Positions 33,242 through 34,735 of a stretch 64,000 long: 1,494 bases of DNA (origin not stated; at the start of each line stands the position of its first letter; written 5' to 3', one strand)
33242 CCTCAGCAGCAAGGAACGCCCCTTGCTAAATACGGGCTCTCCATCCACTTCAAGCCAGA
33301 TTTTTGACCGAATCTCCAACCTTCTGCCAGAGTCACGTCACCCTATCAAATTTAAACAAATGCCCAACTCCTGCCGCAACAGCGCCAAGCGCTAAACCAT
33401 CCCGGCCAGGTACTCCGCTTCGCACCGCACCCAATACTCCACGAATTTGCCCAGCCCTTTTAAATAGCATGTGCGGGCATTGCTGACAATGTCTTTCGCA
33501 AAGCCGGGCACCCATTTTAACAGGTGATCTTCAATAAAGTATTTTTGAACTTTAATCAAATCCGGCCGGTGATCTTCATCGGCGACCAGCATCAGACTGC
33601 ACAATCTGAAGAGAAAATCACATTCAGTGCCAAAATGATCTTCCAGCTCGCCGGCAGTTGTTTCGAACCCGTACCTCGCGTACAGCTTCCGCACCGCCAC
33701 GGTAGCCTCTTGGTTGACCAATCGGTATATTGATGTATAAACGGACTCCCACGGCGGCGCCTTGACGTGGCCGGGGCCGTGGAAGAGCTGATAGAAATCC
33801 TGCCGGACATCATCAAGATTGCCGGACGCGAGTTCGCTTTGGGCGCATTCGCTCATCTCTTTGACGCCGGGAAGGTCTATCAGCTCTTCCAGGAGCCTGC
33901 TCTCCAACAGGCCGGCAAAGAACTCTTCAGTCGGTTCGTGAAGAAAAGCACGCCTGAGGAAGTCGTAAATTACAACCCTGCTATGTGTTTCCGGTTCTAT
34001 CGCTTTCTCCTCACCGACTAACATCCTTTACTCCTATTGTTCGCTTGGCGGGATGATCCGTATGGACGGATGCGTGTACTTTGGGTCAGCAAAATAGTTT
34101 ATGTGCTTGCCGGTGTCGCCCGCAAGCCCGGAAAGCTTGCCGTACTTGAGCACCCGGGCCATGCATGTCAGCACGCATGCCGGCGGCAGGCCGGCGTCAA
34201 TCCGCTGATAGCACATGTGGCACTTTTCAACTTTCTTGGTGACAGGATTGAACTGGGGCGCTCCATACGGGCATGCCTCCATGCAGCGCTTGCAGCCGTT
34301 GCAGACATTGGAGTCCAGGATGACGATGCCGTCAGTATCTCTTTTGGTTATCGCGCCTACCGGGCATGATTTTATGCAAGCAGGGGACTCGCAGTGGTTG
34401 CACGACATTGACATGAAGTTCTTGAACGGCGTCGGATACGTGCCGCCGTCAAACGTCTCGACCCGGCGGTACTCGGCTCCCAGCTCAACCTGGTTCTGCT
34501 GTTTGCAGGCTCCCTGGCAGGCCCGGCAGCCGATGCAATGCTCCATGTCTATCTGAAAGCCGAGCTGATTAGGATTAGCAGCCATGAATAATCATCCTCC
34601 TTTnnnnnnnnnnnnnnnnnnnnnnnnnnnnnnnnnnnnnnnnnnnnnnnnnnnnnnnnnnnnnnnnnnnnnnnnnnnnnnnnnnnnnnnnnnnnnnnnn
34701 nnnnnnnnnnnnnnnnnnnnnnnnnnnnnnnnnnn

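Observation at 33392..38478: Respiratory molybdoenzyme with no NrfD anchor, wired to a hexaheme cytochrome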

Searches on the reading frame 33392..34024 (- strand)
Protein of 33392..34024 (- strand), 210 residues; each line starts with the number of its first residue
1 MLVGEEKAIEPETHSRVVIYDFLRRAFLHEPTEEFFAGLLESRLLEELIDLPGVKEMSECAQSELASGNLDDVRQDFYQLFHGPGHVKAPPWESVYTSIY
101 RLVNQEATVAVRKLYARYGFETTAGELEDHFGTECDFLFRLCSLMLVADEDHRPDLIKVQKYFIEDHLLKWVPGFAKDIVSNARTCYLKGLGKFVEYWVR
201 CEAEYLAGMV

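Call 4: search_protein_families(library=pfam, proteins=[window:33392-34024:-], max_evalue=0.01)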
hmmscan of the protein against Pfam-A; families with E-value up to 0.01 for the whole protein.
window:33392-34024:- (210 aa): 1 family
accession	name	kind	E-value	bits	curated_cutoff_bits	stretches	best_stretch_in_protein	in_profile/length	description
PF02613.20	Nitrate_red_del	-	1.5e-28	99.9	22.2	1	57-176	15-135/136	Nitrate reductase delta subunit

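Call 5: search_protein_families(library=ncbifam, proteins=[window:33392-34024:-], max_evalue=0.01)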
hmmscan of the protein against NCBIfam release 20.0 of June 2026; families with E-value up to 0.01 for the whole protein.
window:33392-34024:- (210 aa): 4 families
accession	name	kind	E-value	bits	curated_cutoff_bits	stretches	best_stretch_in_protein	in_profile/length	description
NF003442.0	PRK04976.1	equivalog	3.1e-13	50.1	132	1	9-206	5-208/211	molecular chaperone TorD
NF008632.0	PRK11621.1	equivalog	8.8e-12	45.1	162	1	60-195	55-181/203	Tat proofreading chaperone DmsD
TIGR03482.1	DMSO_red_II_cha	subfamily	2.1e-11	44.2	152.3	1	18-206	4-192/197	DMSO reductase family type II enzyme chaperone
NF042981.1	EthbenzDh_ebdD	equivalog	1.6e-07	31.2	360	1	113-205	119-214/222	ethylbenzene dehydrogenase subunit delta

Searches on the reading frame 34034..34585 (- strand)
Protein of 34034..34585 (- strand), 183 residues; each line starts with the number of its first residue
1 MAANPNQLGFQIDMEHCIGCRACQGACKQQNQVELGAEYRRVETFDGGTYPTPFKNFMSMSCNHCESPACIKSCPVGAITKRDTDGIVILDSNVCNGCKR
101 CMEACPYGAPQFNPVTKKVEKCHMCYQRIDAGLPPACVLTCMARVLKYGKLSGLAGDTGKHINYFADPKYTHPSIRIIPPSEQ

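Call 4: search_protein_families(library=pfam, proteins=[window:34034-34585:-], max_evalue=0.01)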
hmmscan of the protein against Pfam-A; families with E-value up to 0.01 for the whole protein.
window:34034-34585:- (183 aa): 12 families
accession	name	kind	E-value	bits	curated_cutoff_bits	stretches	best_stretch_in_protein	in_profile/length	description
PF13247.11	Fer4_11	-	7.4e-30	103.5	26.2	1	56-150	4-99/100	4Fe-4S dicluster domain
PF12838.12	Fer4_7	-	1.2e-12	48.6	27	2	61-109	1-52/52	4Fe-4S dicluster domain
PF13237.11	Fer4_10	-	2e-11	44.1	25.5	2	88-141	2-52/53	4Fe-4S dicluster domain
PF00037.32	Fer4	-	2.8e-10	40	21.1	2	89-110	2-23/24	4Fe-4S binding domain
PF13187.11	Fer4_9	-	3e-10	40.4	27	3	62-108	2-50/52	4Fe-4S dicluster domain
PF12837.12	Fer4_6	-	6e-10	39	25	1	91-110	5-24/24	4Fe-4S binding domain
PF12797.12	Fer4_2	-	2.4e-09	37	24.5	2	87-107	2-22/22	4Fe-4S binding domain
PF12800.12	Fer4_4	-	8.1e-06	26.2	24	1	93-108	2-17/17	4Fe-4S binding domain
PF12798.12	Fer4_3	-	1e-05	26.4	27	1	95-109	1-15/15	4Fe-4S binding domain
PF14697.11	Fer4_21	-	1.3e-05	25.7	35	2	61-107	7-53/59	4Fe-4S dicluster domain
PF25160.1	LdpA_Fe-S-bd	-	5.2e-05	23.4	27.6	1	64-108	4-41/49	LdpA Fe-S cluster-binding domain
PF13484.11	Fer4_16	-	0.00016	22.8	30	0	62-82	2-20/66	4Fe-4S double cluster binding domain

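Call 5: search_protein_families(library=ncbifam, proteins=[window:34034-34585:-], max_evalue=0.01)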
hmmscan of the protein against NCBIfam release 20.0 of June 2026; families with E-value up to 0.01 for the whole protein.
window:34034-34585:- (183 aa): 62 families (the best 25 are shown)
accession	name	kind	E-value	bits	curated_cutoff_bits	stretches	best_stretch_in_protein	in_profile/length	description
TIGR02951.1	DMSO_dmsB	equivalog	4e-53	179.8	214.1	1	7-154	1-156/161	DMSO/selenate family reductase complex B subunit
TIGR03478.1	DMSO_red_II_bet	subfamily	2.1e-38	132.1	480.7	2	47-166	116-235/321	DMSO reductase family type II enzyme, iron-sulfur subunit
NF042979.1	EthbenzDh_ebdB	equivalog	3.4e-36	124.8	740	2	42-157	133-248/354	ethylbenzene dehydrogenase subunit beta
NF008134.0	PRK10882.1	equivalog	1.5e-31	109.7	263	2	56-175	107-232/329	hydrogenase 2 operon protein HybA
TIGR03149.1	cyt_nit_nrfC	equivalog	2.8e-31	108.6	377.6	1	8-159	39-192/225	cytochrome c nitrite reductase Fe-S protein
TIGR01660.1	narH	equivalog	5.2e-31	107.6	524.05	2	59-149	180-270/492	nitrate reductase subunit beta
NF011569.0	PRK14993.1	equivalog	6.4e-31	107.7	416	1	8-149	44-186/244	tetrathionate reductase subunit TtrB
NF041715.1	arsenate_red_ArrB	equivalog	7.8e-31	107.4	450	2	7-113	2-107/233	arsenate respiratory reductase iron-sulfur subunit ArrB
NF045797.1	DsrO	equivalog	7.8e-29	100.8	200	1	6-152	42-203/235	sulfate reduction electron transfer complex DsrMKJOP subunit DsrO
NF045715.1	sulf_resp_HmcB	equivalog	1.4e-28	99.9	420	2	55-162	100-209/307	sulfate respiration complex iron-sulfur protein HmcB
TIGR01582.1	FDH-beta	equivalog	7.5e-28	97.4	334.7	2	60-167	91-198/283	formate dehydrogenase subunit beta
NF038355.1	FDH3_beta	equivalog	2.1e-26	93.1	240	1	7-125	2-121/180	formate dehydrogenase FDH3 subunit beta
NF045766.1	PhenlGlyoxDHPadI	equivalog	8.5e-19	67.6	700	1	12-165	9-152/443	NADH-dependent phenylglyoxylate dehydrogenase subunit beta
NF007382.0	PRK09898.1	equivalog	7.7e-17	61.5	213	1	15-131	66-192/208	ferredoxin-like protein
NF009408.0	PRK12769.1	equivalog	1.5e-16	59.7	1003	1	13-148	8-144/659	formate-dependent uric acid utilization protein AegA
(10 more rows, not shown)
